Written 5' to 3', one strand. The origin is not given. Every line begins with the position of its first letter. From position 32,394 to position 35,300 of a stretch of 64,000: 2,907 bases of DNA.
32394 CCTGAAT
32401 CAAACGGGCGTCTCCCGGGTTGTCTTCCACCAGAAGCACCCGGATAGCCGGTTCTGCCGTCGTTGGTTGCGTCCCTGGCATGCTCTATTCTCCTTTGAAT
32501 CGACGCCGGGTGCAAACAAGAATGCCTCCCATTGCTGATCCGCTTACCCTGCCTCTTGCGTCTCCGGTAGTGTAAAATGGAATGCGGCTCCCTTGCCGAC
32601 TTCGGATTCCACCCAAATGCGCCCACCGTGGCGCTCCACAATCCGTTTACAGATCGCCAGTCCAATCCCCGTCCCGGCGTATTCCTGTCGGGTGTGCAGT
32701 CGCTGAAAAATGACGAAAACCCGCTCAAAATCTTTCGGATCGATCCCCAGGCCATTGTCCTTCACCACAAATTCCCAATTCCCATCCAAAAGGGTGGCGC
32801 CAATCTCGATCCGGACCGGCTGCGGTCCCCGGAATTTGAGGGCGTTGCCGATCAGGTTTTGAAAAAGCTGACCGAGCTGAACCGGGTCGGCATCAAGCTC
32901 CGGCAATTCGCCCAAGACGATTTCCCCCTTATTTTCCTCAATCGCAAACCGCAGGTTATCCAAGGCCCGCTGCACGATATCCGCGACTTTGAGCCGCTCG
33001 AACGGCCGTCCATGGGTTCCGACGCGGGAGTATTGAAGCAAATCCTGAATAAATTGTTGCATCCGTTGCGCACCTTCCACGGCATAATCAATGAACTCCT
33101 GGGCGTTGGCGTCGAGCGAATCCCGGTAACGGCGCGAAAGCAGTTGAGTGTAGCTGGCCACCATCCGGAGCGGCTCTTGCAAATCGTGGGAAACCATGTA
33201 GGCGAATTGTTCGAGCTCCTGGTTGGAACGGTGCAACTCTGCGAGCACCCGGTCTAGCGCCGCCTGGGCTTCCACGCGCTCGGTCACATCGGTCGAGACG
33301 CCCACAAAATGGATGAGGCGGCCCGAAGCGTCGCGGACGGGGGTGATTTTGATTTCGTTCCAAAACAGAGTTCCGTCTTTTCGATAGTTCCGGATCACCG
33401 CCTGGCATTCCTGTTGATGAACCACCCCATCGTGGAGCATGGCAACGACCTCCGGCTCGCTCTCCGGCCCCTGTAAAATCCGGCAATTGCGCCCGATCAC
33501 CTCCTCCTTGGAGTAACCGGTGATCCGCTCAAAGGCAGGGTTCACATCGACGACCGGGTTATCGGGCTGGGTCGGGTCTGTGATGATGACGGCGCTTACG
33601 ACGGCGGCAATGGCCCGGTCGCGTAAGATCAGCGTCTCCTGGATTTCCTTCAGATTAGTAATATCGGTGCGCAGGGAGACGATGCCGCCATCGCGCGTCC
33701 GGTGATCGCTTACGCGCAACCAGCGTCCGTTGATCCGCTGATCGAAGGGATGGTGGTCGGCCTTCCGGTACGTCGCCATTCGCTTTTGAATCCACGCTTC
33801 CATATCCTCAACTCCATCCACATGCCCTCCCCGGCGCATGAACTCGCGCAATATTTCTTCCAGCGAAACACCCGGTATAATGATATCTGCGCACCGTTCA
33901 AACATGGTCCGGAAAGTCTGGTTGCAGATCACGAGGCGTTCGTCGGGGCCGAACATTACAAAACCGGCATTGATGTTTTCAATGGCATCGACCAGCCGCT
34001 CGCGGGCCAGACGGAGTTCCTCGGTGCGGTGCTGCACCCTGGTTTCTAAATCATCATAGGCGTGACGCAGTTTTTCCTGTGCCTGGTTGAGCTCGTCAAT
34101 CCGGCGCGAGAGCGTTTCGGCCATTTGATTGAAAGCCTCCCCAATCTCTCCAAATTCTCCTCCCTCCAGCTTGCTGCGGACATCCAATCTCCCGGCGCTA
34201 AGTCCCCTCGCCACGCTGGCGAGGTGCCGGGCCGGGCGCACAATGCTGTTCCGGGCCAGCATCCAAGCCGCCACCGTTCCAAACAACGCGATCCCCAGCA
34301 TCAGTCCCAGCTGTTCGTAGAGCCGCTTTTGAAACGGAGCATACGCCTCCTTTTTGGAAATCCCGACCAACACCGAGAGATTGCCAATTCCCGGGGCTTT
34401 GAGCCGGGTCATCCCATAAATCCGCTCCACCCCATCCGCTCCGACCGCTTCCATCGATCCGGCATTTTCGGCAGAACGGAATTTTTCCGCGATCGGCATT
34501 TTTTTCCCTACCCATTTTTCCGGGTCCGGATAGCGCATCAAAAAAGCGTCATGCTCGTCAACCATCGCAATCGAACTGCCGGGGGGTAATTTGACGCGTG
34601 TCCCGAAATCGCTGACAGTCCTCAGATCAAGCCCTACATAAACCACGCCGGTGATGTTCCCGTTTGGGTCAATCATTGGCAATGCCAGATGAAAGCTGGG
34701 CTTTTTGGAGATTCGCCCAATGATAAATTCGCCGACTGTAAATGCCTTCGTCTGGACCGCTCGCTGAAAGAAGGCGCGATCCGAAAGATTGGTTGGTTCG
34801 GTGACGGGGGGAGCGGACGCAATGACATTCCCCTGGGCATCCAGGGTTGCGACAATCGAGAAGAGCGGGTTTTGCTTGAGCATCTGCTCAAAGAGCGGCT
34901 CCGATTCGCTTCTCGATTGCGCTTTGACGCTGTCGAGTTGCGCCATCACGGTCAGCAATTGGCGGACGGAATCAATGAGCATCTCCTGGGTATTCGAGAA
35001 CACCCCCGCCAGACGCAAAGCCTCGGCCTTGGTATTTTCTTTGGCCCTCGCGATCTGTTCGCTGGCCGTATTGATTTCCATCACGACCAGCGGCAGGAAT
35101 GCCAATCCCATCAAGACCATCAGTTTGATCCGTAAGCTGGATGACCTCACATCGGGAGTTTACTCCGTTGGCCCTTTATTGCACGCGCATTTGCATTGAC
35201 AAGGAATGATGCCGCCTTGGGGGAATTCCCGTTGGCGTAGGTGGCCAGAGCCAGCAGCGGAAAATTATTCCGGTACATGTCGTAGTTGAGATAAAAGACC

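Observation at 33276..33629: Intact LOV blue-light motif (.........) inside a periplasm-sensing transmembrane histidine kinase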

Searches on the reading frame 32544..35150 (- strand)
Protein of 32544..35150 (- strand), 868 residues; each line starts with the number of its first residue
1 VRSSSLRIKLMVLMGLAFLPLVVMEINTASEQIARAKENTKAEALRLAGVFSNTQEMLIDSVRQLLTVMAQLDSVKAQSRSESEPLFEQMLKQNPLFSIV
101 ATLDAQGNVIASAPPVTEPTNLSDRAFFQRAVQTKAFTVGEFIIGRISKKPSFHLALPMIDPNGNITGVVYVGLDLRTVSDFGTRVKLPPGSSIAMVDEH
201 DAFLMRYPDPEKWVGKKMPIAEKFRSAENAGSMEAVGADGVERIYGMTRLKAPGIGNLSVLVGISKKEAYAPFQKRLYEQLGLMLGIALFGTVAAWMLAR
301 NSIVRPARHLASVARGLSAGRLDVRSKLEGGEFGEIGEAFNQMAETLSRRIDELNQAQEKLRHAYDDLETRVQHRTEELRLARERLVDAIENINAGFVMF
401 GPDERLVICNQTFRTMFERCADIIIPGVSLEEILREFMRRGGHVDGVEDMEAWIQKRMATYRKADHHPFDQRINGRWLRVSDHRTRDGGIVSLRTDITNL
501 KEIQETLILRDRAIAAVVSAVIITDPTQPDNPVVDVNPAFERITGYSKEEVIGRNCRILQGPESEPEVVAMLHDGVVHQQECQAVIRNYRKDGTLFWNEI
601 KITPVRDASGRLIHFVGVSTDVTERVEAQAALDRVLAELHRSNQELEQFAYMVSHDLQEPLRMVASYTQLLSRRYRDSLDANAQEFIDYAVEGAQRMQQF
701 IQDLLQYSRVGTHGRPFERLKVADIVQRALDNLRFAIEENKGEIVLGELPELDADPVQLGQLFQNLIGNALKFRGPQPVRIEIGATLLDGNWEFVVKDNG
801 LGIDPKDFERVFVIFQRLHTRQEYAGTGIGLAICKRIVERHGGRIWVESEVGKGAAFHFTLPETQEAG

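Call 3: search_protein_families(library=pfam, proteins=[window:32544-35150:-], max_evalue=0.01)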
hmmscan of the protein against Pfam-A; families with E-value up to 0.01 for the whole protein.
window:32544-35150:- (868 aa): 12 families
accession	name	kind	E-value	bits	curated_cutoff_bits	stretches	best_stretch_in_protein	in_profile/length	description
PF02518.31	HATPase_c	-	4.7e-29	101.5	26.4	1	755-864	2-110/111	Histidine kinase-, DNA gyrase B-, and HSP90-like ATPase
PF13426.13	PAS_9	-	8.9e-26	90.6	27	1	522-624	5-103/103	PAS domain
PF12860.13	PAS_7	-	8.1e-22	78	27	1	390-504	1-114/115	PAS fold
PF02743.24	dCache_1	-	8.2e-19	68.5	45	1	36-204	3-180/240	Cache domain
PF00989.32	PAS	-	9e-17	61.6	22.6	1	511-622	4-113/113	PAS fold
PF08448.16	PAS_4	-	1.4e-13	51.4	23.1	1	529-626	13-109/110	PAS fold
PF08447.18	PAS_3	-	9.3e-13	48.7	25.6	1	534-618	2-88/89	PAS fold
PF00512.31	HisKA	-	1.1e-11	45.1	26.9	1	646-711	2-64/66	His Kinase A (phospho-acceptor) domain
PF13188.13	PAS_8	-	3.2e-09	36.8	21.8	1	514-561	7-52/65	PAS domain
PF00672.30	HAMP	-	1.3e-08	35.5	25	1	300-348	3-52/53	HAMP domain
PF17203.10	sCache_3_2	-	2.1e-07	31.5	28.4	1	62-180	14-132/140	Single cache domain 3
PF00435.27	Spectrin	-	0.0055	17.6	29.9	0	339-391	45-97/105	Spectrin repeat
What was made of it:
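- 34107..34253 (-): HAMP domain (residues 300-348). call 3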

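Call 7: find_homologous_proteins(query=window:32544-35150:-, max_evalue=1e-20)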
Query window:32544-35150:- (868 aa): 210 proteins with E <= 1e-20 among 8000 candidates; the best 120 are listed.
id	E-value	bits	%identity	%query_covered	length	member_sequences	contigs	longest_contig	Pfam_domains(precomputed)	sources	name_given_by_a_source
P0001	0.0e+0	1924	100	99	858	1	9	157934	PF00672.31,PF08447.19,PF13426.14,PF13188.14,PF12860.14,PF02743.25,PF08448.17,PF02518.32,PF00512.32,PF00989.32,PF17203.11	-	-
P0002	0.0e+0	1604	80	100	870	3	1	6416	PF00672.31,PF08447.19,PF13426.14,PF13188.14,PF12860.14,PF02743.25,PF08448.17,PF02518.32,PF00512.32,PF00989.32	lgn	-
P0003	0.0e+0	1587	80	100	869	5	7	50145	PF00672.31,PF08447.19,PF13426.14,PF13188.14,PF12860.14,PF02743.25,PF08448.17,PF02518.32,PF00512.32,PF00989.32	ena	-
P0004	0.0e+0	1531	79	97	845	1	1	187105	PF00672.31,PF08447.19,PF13426.14,PF13188.14,PF12860.14,PF02743.25,PF08448.17,PF02518.32,PF00512.32,PF00989.32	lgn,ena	-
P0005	0.0e+0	1526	78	99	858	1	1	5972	PF00672.31,PF08447.19,PF13426.14,PF13188.14,PF12860.14,PF02743.25,PF08448.17,PF02518.32,PF00512.32,PF00989.32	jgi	jgi:PAS domain S-box-containing protein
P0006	0.0e+0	1449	73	100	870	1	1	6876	PF00672.31,PF08447.19,PF13426.14,PF13188.14,PF12860.14,PF02743.25,PF08448.17,PF02518.32,PF00512.32,PF00989.32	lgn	-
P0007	0.0e+0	1363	70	97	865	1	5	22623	PF00672.31,PF08447.19,PF13426.14,PF13188.14,PF12860.14,PF02743.25,PF08448.17,PF02518.32,PF00512.32,PF00989.32,PF17203.11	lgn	-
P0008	0.0e+0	1358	69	100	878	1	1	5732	PF00672.31,PF08447.19,PF13426.14,PF13188.14,PF12860.14,PF02743.25,PF08448.17,PF02518.32,PF00512.32,PF00989.32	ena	-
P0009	0.0e+0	1355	68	100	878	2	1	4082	PF00672.31,PF08447.19,PF13426.14,PF13188.14,PF12860.14,PF02743.25,PF08448.17,PF02518.32,PF00512.32,PF00989.32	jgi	-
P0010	0.0e+0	1344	69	100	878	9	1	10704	PF00672.31,PF08447.19,PF13426.14,PF13188.14,PF12860.14,PF02743.25,PF08448.17,PF02518.32,PF00512.32,PF00989.32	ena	-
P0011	0.0e+0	1341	69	98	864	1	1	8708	PF00672.31,PF08447.19,PF13426.14,PF13188.14,PF12860.14,PF02743.25,PF08448.17,PF02518.32,PF00512.32,PF00989.32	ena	-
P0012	0.0e+0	1339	68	99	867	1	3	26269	PF00672.31,PF08447.19,PF13426.14,PF13188.14,PF12860.14,PF02743.25,PF08448.17,PF02518.32,PF00512.32,PF00989.32,PF17203.11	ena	-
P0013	0.0e+0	1338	68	99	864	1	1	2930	PF00672.31,PF08447.19,PF13426.14,PF13188.14,PF12860.14,PF02743.25,PF08448.17,PF02518.32,PF00512.32,PF00989.32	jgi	-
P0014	0.0e+0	1336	69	98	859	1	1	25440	PF00672.31,PF08447.19,PF13426.14,PF13188.14,PF12860.14,PF02743.25,PF08448.17,PF02518.32,PF00512.32,PF00989.32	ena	-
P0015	0.0e+0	1335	68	99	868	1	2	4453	PF00672.31,PF08447.19,PF13426.14,PF13188.14,PF12860.14,PF02743.25,PF08448.17,PF02518.32,PF00512.32,PF00989.32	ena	-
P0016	0.0e+0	1328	68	99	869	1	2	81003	PF00672.31,PF08447.19,PF13426.14,PF13188.14,PF12860.14,PF02743.25,PF08448.17,PF02518.32,PF00512.32,PF00989.32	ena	-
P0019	0.0e+0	1322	68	98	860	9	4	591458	PF00672.31,PF08447.19,PF13426.14,PF13188.14,PF12860.14,PF02743.25,PF08448.17,PF02518.32,PF00512.32,PF00989.32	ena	-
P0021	0.0e+0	1308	67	99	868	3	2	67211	PF00672.31,PF08447.19,PF13426.14,PF13188.14,PF12860.14,PF02743.25,PF08448.17,PF02518.32,PF00512.32,PF00989.32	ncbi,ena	-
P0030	0.0e+0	1244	63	98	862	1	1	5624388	PF00672.31,PF08447.19,PF13426.14,PF13188.14,PF12860.14,PF02743.25,PF08448.17,PF02518.32,PF00512.32,PF00989.32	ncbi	ncbi:MAG: ATP-binding protein [Chthoniobacteraceae bacterium]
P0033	0.0e+0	1203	62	98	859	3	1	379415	PF00672.31,PF08447.19,PF13426.14,PF13188.14,PF12860.14,PF02743.25,PF08448.17,PF02518.32,PF00512.32,PF00989.32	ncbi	-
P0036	0.0e+0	1058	76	41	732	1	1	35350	PF00672.31,PF08447.19,PF13426.14,PF13188.14,PF02743.25,PF08448.17,PF02518.32,PF00512.32,PF00989.32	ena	-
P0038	3.9e-253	861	46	58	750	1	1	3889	PF00672.31,PF12860.14,PF02743.25,PF02518.32,PF00512.32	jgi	-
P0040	6.8e-247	840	49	54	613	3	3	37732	PF00672.31,PF02743.25,PF02518.32,PF00512.32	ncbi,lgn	-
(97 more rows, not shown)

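Call 12: find_encoding_contigs(protein=P0030, flank=10000, max_places=3)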
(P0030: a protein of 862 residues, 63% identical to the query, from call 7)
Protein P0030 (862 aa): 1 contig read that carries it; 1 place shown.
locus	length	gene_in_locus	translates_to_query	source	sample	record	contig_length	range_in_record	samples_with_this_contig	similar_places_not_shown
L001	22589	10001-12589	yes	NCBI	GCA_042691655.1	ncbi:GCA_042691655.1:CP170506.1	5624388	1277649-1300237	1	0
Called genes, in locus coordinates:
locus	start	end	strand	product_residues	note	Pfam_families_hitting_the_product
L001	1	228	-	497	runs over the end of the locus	PF12708:Pect-lyase_RHGA_epim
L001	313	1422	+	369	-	PF25917:BSH_RND, PF25973:BSH_CzcB (weak), PF25876:HH_MFP_RND, PF25944:Beta-barrel_RND, PF25954:Beta-barrel_RND_2, PF25967:RND-MFP_C, PF25975:CzcB_C, PF25989:YknX_C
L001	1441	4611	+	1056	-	PF00873:ACR_tran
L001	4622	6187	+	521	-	-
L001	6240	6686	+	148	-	PF16798:DUF5069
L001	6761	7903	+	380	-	PF01926:MMR_HSR1, PF02421:FeoB_N (weak), PF06071:YchF-GTPase_C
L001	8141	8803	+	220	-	-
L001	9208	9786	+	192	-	-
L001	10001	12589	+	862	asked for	PF02743:dCache_1, PF00672:HAMP, PF12860:PAS_7, PF00989:PAS, PF08448:PAS_4, PF13426:PAS_9, PF08447:PAS_3, PF00512:HisKA, +2 more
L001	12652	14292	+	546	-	PF00072:Response_reg, PF00989:PAS, PF08448:PAS_4, PF13426:PAS_9, PF07228:SpoIIE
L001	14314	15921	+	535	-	PF00072:Response_reg, PF02518:HATPase_c (weak), PF00072:Response_reg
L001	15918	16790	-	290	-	PF02311:AraC_binding, PF07883:Cupin_2 (weak), PF12833:HTH_18, PF00165:HTH_AraC (weak)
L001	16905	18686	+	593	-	PF07881:Fucose_iso_N1, PF07882:Fucose_iso_N2, PF02952:Fucose_iso_C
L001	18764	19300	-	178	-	PF03734:YkuD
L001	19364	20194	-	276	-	PF12833:HTH_18, PF00165:HTH_AraC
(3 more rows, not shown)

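Call 17: find_encoding_contigs(protein=P0001, flank=10000, max_places=3)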
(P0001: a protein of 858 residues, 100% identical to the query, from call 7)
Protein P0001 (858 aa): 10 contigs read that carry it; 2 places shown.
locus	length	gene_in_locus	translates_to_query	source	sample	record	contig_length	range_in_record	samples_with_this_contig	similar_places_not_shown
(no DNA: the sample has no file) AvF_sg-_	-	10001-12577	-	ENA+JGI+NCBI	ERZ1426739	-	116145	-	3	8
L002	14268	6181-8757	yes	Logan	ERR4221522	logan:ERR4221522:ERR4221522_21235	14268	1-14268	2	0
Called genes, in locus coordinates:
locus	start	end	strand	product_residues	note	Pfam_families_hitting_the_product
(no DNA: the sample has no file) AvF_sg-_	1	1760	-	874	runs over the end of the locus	PF02518:HATPase_c, PF00204:DNA_gyraseB, PF01751:Toprim, PF00986:DNA_gyraseB_C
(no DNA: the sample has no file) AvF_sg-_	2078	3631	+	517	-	-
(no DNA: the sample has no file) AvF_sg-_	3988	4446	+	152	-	PF16798:DUF5069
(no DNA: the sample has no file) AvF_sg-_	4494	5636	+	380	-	PF01926:MMR_HSR1, PF02421:FeoB_N (weak), PF06071:YchF-GTPase_C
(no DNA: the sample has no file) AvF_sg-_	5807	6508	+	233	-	PF07589:PEP_exosort_dom (weak)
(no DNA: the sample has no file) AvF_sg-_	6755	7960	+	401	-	PF04055:Radical_SAM (weak), PF11946:DUF3463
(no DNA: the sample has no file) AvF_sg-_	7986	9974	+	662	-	PF00432:Prenyltrans (faint), PF13249:SQHop_cyclase_N, PF13243:SQHop_cyclase_C, PF07678:TED_complement (faint)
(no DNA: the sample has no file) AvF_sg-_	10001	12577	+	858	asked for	PF02743:dCache_1, PF00672:HAMP, PF12860:PAS_7, PF00989:PAS, PF08448:PAS_4, PF13426:PAS_9, PF08447:PAS_3, PF00512:HisKA, +3 more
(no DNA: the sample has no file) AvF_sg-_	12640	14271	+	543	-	PF00072:Response_reg, PF00989:PAS, PF08448:PAS_4, PF13426:PAS_9 (weak), PF07228:SpoIIE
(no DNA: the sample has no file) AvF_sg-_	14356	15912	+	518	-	PF00072:Response_reg, PF00512:HisKA (weak), PF02518:HATPase_c, PF00072:Response_reg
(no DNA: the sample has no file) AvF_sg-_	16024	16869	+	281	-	PF00288:GHMP_kinases_N, PF08544:GHMP_kinases_C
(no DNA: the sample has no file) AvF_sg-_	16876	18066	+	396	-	PF02606:LpxK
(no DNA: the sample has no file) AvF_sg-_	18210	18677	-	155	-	PF19571:ACT_8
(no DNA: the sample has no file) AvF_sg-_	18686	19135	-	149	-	-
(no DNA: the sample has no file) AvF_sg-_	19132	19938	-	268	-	-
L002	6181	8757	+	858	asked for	PF02743:dCache_1, PF00672:HAMP, PF12860:PAS_7, PF00989:PAS, PF08448:PAS_4, PF13426:PAS_9, PF08447:PAS_3, PF00512:HisKA, +3 more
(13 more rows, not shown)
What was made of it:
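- Checked: Public gene calls use the ATG 10 codons downstream (858 aa, call 17).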

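Call 18: find_encoding_contigs(protein=P0019, flank=10000, max_places=2)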
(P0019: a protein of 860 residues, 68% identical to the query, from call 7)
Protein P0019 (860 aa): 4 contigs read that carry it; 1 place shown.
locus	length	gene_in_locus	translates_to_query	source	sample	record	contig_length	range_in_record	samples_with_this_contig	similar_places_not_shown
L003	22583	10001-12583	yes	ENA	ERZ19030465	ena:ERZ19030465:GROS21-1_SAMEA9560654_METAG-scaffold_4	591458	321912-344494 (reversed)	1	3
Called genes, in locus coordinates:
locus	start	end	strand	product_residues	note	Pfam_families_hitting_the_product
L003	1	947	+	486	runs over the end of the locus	PF13252:Phage_capsid_3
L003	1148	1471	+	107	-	-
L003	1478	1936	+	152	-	-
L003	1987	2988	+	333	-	-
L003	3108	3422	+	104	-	PF00829:Ribosomal_L21p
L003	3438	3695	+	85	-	PF01016:Ribosomal_L27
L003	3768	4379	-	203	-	PF00702:Hydrolase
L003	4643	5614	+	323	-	PF02562:PhoH, PF13245:AAA_19, PF13604:AAA_30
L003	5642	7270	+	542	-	PF07698:7TM-7TMR_HD, PF08668:HDOD (weak), PF01966:HD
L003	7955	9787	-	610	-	-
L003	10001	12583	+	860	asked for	PF02743:dCache_1, PF00672:HAMP, PF12860:PAS_7, PF00989:PAS, PF08448:PAS_4, PF13426:PAS_9, PF08447:PAS_3, PF00512:HisKA, +2 more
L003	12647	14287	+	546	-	PF00072:Response_reg, PF00989:PAS, PF08448:PAS_4, PF13426:PAS_9, PF07228:SpoIIE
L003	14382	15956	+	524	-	PF00072:Response_reg, PF00512:HisKA (faint), PF02518:HATPase_c, PF00072:Response_reg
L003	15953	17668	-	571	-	PF05157:MshEN, PF13604:AAA_30 (faint), PF00437:T2SSE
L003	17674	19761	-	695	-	PF21305:type_II_gspD_N0, PF03958:Secretin_N, PF00263:Secretin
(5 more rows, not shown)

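Call 19: find_encoding_contigs(protein=P0004, flank=8000, max_places=1)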
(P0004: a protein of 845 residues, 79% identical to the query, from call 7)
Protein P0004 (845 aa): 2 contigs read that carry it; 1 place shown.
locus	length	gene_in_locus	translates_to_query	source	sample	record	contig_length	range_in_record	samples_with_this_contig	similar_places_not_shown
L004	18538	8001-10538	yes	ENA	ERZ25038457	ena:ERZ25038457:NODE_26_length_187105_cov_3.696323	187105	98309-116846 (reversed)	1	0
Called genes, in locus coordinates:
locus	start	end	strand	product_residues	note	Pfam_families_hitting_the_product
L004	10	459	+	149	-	PF16798:DUF5069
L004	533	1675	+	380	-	PF01926:MMR_HSR1, PF02421:FeoB_N (weak), PF06071:YchF-GTPase_C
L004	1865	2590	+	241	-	-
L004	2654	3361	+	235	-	-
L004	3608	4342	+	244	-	-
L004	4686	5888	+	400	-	PF04055:Radical_SAM, PF11946:DUF3463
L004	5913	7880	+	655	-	PF00432:Prenyltrans (faint), PF13249:SQHop_cyclase_N, PF13243:SQHop_cyclase_C, PF13249:SQHop_cyclase_N (weak)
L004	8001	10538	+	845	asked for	PF02743:dCache_1, PF00672:HAMP, PF12860:PAS_7, PF00989:PAS, PF08448:PAS_4, PF13426:PAS_9, PF08447:PAS_3, PF00512:HisKA, +2 more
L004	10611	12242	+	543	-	PF00072:Response_reg, PF00989:PAS, PF08448:PAS_4, PF13426:PAS_9 (weak), PF07228:SpoIIE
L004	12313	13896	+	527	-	PF00072:Response_reg, PF00512:HisKA (weak), PF02518:HATPase_c, PF00072:Response_reg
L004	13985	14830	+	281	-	PF00288:GHMP_kinases_N, PF08544:GHMP_kinases_C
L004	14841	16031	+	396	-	PF02606:LpxK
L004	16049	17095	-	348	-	PF02885:Glycos_trans_3N, PF00591:Glycos_transf_3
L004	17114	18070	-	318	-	PF04055:Radical_SAM, PF06968:BATS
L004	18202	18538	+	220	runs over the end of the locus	-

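Call 20: find_encoding_contigs(protein=P0007, flank=8000, max_places=1)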
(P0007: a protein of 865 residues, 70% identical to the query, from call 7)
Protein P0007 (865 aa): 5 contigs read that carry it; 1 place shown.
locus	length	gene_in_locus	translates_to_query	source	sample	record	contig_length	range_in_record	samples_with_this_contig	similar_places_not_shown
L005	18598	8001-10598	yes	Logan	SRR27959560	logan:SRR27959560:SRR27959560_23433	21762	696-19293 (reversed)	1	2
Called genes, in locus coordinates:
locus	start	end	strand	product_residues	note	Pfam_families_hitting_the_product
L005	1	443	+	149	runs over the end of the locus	PF16798:DUF5069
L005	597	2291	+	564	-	PF00004:AAA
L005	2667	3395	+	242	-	-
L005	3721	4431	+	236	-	-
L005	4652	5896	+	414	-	PF04055:Radical_SAM, PF11946:DUF3463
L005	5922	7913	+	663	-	PF00432:Prenyltrans (faint), PF13249:SQHop_cyclase_N, PF13243:SQHop_cyclase_C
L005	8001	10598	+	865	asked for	PF02743:dCache_1, PF00672:HAMP, PF12860:PAS_7, PF00989:PAS, PF08448:PAS_4, PF13426:PAS_9, PF08447:PAS_3, PF00512:HisKA, +3 more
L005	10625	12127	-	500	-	PF15892:BNR_4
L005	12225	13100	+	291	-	PF00165:HTH_AraC (faint), PF12833:HTH_18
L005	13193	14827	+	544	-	PF00072:Response_reg, PF00989:PAS, PF08448:PAS_4, PF07228:SpoIIE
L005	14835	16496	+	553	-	PF00072:Response_reg, PF00512:HisKA (weak), PF02518:HATPase_c, PF00072:Response_reg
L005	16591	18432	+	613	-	PF01807:Zn_ribbon_DnaG, PF08275:DNAG_N, PF01751:Toprim, PF13155:Toprim_2, PF13362:Toprim_3 (weak), PF13662:Toprim_4, PF10410:DnaB_bind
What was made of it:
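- Tried and rejected: After calls 12 and 18-20 I first concluded that hopanoid adjacency was confined to close relatives.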
